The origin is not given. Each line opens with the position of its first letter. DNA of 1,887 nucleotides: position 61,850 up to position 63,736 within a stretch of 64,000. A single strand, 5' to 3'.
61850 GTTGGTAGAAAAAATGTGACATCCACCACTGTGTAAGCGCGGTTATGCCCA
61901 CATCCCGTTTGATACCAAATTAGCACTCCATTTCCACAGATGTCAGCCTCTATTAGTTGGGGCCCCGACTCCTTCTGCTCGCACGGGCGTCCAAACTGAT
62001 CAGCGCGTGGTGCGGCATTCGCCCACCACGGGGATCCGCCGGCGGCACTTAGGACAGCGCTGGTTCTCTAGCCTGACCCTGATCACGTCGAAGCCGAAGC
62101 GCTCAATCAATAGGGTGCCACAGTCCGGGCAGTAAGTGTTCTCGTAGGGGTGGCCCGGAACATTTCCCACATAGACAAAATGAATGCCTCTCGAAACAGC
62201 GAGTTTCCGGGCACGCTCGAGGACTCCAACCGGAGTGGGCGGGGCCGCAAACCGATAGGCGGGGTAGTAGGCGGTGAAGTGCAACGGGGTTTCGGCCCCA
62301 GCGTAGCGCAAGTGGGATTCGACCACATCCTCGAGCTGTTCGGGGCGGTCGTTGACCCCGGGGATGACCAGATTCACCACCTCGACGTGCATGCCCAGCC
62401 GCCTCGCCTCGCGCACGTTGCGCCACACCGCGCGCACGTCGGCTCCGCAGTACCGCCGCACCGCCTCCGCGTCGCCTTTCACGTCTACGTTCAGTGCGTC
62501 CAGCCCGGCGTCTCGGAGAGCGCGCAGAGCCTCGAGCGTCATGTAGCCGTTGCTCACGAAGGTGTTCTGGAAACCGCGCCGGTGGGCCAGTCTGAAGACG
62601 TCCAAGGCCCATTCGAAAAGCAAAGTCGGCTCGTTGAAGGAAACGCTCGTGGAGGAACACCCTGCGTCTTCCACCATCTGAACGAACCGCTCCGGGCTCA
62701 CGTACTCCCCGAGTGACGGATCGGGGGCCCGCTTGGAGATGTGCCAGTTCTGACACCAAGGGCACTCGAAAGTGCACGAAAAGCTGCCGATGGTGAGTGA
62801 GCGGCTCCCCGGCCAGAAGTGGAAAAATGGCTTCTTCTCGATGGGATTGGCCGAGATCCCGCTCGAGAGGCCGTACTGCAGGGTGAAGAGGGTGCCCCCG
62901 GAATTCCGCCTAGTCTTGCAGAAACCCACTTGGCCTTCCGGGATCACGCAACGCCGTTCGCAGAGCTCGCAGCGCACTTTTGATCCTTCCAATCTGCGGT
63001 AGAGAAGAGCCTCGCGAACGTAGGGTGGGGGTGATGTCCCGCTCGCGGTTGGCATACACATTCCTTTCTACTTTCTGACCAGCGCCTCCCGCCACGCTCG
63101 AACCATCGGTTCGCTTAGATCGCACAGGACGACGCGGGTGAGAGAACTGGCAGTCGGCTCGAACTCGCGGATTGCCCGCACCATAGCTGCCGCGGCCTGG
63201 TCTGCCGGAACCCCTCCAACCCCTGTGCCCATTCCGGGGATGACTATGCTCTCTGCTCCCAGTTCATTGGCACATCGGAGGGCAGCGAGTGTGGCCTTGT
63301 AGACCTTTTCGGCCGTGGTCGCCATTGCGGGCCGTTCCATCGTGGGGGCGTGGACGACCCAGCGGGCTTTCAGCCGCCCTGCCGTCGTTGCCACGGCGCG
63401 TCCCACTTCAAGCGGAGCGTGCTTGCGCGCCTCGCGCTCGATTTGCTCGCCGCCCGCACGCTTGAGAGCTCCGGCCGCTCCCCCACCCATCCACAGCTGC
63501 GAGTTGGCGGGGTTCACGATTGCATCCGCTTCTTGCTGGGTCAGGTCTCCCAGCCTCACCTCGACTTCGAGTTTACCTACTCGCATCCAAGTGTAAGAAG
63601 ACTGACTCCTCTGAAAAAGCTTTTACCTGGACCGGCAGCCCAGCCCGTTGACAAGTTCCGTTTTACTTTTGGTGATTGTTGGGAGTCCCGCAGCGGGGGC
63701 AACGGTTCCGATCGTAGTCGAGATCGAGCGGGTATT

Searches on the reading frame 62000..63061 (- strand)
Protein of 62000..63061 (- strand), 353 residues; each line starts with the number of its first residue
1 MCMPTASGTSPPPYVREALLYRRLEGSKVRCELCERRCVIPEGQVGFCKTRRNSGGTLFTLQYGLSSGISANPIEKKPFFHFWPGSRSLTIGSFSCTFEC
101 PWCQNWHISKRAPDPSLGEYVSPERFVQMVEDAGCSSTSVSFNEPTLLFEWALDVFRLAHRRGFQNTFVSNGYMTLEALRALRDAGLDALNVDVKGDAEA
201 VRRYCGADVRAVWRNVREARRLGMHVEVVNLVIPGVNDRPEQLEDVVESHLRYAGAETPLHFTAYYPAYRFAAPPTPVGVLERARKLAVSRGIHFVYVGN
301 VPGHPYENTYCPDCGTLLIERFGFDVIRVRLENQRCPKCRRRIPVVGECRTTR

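Call 51: search_protein_families(library=pfam, proteins=[window:62000-63061:-], max_evalue=0.001)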
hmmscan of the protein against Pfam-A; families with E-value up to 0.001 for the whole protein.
window:62000-63061:- (353 aa): 1 family
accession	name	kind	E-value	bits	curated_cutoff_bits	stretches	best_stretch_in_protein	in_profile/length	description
PF04055.27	Radical_SAM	-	1.1e-23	84.7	29.5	1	95-242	6-161/166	Radical SAM superfamily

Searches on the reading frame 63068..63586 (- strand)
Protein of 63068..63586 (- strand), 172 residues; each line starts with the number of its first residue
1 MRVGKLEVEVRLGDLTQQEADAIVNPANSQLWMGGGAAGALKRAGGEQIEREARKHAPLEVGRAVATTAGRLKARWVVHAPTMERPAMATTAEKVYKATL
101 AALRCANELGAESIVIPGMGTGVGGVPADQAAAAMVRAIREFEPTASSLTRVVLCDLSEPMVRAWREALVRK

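Call 50: search_protein_families(library=ncbifam, proteins=[window:63068-63586:-], max_evalue=0.00001)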
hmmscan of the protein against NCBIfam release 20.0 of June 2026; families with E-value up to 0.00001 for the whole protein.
window:63068-63586:- (172 aa): 12 families
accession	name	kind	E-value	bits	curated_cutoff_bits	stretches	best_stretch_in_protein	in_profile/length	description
NF001666.0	PRK00431.2-2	equivalog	4.3e-60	202.3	246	1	6-169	1-162/164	ADP-ribose-binding protein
NF001667.0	PRK00431.2-3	equivalog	6.9e-36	123.6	252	1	2-167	4-171/182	ADP-ribose-binding protein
NF001664.0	PRK00431.1-6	equivalog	3.1e-33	114.6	200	1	7-170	3-170/173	O-acetyl-ADP-ribose deacetylase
NF001668.0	PRK00431.2-4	equivalog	4.2e-29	101.4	278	1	6-154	49-199/220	ADP-ribose-binding protein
NF009880.0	PRK13341.1-1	equivalog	3.3e-27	95.1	891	1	8-168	429-596/599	AAA family ATPase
NF001665.0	PRK00431.2-1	equivalog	4.1e-24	85.1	315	1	6-159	8-161/177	ADP-ribose-binding protein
NF001663.0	PRK00431.1-4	equivalog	6.1e-23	81.6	285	1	7-148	8-154/180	ADP-ribose-binding protein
NF001660.0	PRK00431.1-1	equivalog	2.1e-20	73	271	1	7-160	4-162/177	O-acetyl-ADP-ribose deacetylase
NF001662.0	PRK00431.1-3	equivalog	2.6e-19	69.8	215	1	5-159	2-171/185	[protein ADP-ribosylglutamate] hydrolase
NF001661.0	PRK00431.1-2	equivalog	2.3e-18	66.7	291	1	7-170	2-172/179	O-acetyl-ADP-ribose deacetylase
NF003163.0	PRK04143.1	equivalog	2.7e-13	49.9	272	1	8-153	85-244/265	protein-ADP-ribose hydrolase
NF048014.1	antitoxin_DarG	equivalog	8.5e-10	38.4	250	1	9-142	2-138/338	type II toxin-antitoxin system antitoxin DNA ADP-ribosyl glycohydrolase DarG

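Call 51: search_protein_families(library=pfam, proteins=[window:63068-63586:-], max_evalue=0.001)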
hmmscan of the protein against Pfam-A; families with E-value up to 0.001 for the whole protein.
window:63068-63586:- (172 aa): 2 families
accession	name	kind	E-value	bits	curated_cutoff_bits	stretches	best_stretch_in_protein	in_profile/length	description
PF01661.27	Macro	-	1.4e-30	106.1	22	1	24-135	1-118/118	Macro domain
PF14519.12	Macro_2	-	4.4e-07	29.9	27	1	73-140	146-221/290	Macro-like domain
